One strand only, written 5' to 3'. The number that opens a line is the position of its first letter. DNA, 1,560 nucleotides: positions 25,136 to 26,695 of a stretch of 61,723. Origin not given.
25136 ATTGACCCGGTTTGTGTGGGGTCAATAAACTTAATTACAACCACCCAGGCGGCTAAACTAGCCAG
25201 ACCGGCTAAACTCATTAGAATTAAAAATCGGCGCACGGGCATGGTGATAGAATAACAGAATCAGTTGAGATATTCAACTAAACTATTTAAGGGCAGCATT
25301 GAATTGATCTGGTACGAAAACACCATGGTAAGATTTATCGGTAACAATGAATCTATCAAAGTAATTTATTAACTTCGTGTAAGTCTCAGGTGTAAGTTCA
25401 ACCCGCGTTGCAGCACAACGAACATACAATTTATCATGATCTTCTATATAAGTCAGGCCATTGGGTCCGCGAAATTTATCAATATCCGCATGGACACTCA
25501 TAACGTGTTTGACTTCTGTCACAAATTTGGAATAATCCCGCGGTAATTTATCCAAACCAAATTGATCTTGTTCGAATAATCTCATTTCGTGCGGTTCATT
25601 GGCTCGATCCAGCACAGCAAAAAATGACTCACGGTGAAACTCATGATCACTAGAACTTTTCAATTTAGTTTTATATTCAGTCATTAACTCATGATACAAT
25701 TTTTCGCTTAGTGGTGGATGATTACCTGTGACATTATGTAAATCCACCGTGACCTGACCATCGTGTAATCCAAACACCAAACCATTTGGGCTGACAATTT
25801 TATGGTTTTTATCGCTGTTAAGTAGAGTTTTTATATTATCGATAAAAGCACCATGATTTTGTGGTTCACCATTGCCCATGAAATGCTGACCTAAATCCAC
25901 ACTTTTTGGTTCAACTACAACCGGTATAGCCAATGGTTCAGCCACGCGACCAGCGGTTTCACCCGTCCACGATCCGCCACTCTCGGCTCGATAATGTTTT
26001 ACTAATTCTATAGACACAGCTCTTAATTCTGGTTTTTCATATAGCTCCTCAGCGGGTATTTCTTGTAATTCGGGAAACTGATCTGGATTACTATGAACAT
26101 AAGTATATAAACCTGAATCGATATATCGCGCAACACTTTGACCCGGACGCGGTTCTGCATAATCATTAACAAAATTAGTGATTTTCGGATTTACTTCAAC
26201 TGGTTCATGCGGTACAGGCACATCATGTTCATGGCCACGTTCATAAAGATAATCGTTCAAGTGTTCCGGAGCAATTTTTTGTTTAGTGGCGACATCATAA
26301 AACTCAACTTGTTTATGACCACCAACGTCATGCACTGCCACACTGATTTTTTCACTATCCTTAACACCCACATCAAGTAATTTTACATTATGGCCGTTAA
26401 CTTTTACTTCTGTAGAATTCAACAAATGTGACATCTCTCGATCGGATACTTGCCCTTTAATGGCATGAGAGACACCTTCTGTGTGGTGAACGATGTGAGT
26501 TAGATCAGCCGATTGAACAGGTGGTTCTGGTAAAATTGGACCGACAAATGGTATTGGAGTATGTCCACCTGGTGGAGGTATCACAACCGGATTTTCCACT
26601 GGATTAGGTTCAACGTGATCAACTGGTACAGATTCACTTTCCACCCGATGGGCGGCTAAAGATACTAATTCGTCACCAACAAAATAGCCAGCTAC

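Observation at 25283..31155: Promoter-delimited four-gene operon: DUF5663-like protein, 58-aa coiled-coil protein, PP2C phosphatase and a 1449-aa PP2C-headed membrane giant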

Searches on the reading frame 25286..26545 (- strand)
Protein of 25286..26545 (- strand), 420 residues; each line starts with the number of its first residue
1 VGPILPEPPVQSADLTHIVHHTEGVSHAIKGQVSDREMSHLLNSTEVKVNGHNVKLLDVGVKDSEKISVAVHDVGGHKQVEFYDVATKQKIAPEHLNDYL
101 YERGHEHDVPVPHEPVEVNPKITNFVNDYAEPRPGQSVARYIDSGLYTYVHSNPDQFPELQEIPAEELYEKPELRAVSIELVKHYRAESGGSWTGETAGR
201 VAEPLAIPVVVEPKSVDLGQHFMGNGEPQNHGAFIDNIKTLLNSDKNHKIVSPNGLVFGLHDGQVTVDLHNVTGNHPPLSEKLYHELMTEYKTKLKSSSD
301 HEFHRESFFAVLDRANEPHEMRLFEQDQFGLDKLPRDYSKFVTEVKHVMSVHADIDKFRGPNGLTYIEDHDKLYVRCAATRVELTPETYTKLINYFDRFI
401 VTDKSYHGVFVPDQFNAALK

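Call 65: predict_structure(alignment_id=A6)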
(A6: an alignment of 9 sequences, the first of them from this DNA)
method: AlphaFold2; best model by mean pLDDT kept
length: 420 residues; sequences in the alignment: 9
mean_pLDDT: 79.0   pTM: 0.47
mean pLDDT of the five models: 79.0, 78.5, 77.1, 76.9, 74.1
residues with pLDDT >= 90: 114; 70-90: 233; 50-70: 20; < 50: 53
segments of 3 or more residues with pLDDT < 50: 1-15, 105-117, 191-213
pLDDT, mean of each block of 10 residues (from residue 1): 36 47 70 76 83 83 82 79 87 88 49 47 88 77 91 90 81 84 81 35 26 69 84 90 82 90 89 80 96 84 90 90 86 89 90 85 93 94 96 90 79 92
secondary structure, 60 per line:
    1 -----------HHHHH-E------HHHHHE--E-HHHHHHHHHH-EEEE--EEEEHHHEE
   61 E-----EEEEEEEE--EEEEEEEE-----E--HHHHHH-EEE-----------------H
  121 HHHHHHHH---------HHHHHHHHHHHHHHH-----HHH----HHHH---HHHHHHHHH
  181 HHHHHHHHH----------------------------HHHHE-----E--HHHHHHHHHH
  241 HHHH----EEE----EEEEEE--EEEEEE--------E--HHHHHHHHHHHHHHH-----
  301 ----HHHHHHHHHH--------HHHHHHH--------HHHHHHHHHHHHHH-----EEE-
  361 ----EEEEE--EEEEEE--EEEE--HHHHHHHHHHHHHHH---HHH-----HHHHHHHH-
elements in order: H12-16 H25-29 H35-44 E46-49 E52-55 E59-61 E67-74 E77-84 H93-98 E100-102 H120-128 H138-152 H165-168 H172-189 H218-221 H231-244 E249-251 E256-261 E264-269 H281-295 H305-314 H323-329 H338-351 E357-359 E365-369 E372-377 E380-383 H386-400 H412-419

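Call 69: fold_search(model_id=the predicted structure, library=pdb)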
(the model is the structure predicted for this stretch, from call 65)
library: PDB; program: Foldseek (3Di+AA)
matches with E <= 10: 185; with E <= 0.001: 0
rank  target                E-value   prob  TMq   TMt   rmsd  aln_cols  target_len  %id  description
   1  3kih_A                5.0e-01  0.18  0.07  0.28  13.6       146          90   14  The crystal structures of two fragments truncated from 5-bladed beta-propeller lectin, tachylectin-2 (Lib2-D2-15) (released 2010-04-28)
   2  8csp_L                7.9e-01  0.13  0.07  0.16  12.1        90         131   14  Human mitochondrial small subunit assembly intermediate (State A) (released 2022-12-14)
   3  8w2r_I                7.9e-01  0.03  0.07  0.11  21.4       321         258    7  HIV-1 P5-IN intasome core (released 2024-04-17)
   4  3kih_D                8.8e-01  0.11  0.06  0.26  14.0       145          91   14  The crystal structures of two fragments truncated from 5-bladed beta-propeller lectin, tachylectin-2 (Lib2-D2-15) (released 2010-04-28)
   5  6rd4_7                8.8e-01  0.06  0.08  0.13  18.7       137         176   14  CryoEM structure of Polytomella F-ATP synthase, Full dimer, composite map (released 2019-07-03)
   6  9msh_M                8.8e-01  0.04  0.10  0.10  20.0       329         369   12  de novo SigN RNA polymerase open complex (RPo) (released 2025-08-13)
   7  3kih_C                9.2e-01  0.14  0.08  0.30  12.3       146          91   13  The crystal structures of two fragments truncated from 5-bladed beta-propeller lectin, tachylectin-2 (Lib2-D2-15) (released 2010-04-28)
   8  4pw1_A                9.7e-01  0.03  0.07  0.11  20.6       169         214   10  Crystal structure of a protein with unknown function (CLOLEP_02462) from Clostridium leptum DSM 753 at 2.10 A resoluti (released 2014-06-18)
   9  6rwl_A                1.0e+00  0.02  0.07  0.10  21.8       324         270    8  SIVrcm intasome (released 2020-02-05)
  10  8rri_AL               1.1e+00  0.09  0.07  0.13  12.0        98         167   15  Human mitochondrial ribosome in complex with antibiotic tigecycline (released 2025-03-12)
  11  3kih_B                1.2e+00  0.11  0.07  0.26  14.0       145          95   14  The crystal structures of two fragments truncated from 5-bladed beta-propeller lectin, tachylectin-2 (Lib2-D2-15) (released 2010-04-28)
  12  8w09_A                1.3e+00  0.02  0.08  0.11  19.8       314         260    9  HIV-1 wild-type intasome core (released 2024-04-17)
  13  8fng_A                1.3e+00  0.02  0.07  0.10  21.5       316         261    8  Structure of G140A HIV-1 intasome with Dolutegravir bound (released 2023-08-09)
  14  8w2r_A                1.5e+00  0.02  0.07  0.10  21.0       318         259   10  HIV-1 P5-IN intasome core (released 2024-04-17)
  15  8pwl_B                1.7e+00  0.03  0.12  0.08  18.2       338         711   13  Cryo-EM structure of a full-length HACE1 dimer (released 2024-01-10)
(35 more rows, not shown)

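Call 93: fold_search(model_id=the predicted structure, library=viral)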
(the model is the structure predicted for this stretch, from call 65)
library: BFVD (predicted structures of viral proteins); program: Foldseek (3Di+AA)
matches with E <= 10: 528; with E <= 0.001: 0
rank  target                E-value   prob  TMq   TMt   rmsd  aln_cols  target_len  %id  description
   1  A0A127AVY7            5.3e-03  0.14  0.08  0.10  29.4       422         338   12  Uncharacterized protein [Bacillus phage SP-15]
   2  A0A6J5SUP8            3.2e-02  0.21  0.14  0.15  20.0       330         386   11  Uncharacterized protein [uncultured Caudovirales phage]
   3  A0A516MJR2            3.9e-02  0.21  0.11  0.07  25.9       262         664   10  (no name in the UniProt tables at hand)
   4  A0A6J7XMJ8            9.4e-02  0.07  0.09  0.07  23.2       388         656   11  Uncharacterized protein [uncultured Caudovirales phage]
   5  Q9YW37                1.7e-01  0.09  0.13  0.12  17.1       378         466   10  Uncharacterized protein [Melanoplus sanguinipes entomopoxvirus]
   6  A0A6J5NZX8            3.4e-01  0.09  0.11  0.14  26.4       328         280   10  Helix-turn-helix domain containing protein [uncultured Caudovirales phage]
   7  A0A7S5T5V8            3.4e-01  0.02  0.08  0.07  23.4       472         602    9  (no name in the UniProt tables at hand)
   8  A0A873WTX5            4.0e-01  0.04  0.09  0.12  22.1       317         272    9  Uncharacterized protein [Burkholderia phage Magia]
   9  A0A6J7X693            4.4e-01  0.02  0.07  0.06  28.3       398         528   11  Uncharacterized protein [uncultured Caudovirales phage]
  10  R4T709                4.6e-01  0.54  0.10  0.12   6.8        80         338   18  Uncharacterized protein [Halogranum tailed virus 1]
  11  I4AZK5                4.9e-01  0.10  0.07  0.17  12.7       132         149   17  (no name in the UniProt tables at hand)
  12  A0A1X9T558            6.6e-01  0.04  0.11  0.11  23.3       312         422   10  Suppressor of cytokine signaling 5 motif protein [Ranid herpesvirus 3]
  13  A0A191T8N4            6.6e-01  0.03  0.08  0.03  38.4       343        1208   12  (no name in the UniProt tables at hand)
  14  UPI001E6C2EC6         7.3e-01  0.08  0.11  0.16  17.6       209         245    9  (no name look-up for this kind of identifier)
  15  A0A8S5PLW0            7.3e-01  0.06  0.08  0.12  19.2       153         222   11  Uncharacterized protein [Myoviridae sp. ctsK93]
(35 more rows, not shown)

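Call 95: search_solved_structures(query=A6, max_evalue=1)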
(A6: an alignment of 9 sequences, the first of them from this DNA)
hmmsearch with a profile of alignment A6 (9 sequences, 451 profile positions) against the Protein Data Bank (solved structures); distinct sequences matched with E-value up to 1: 0.
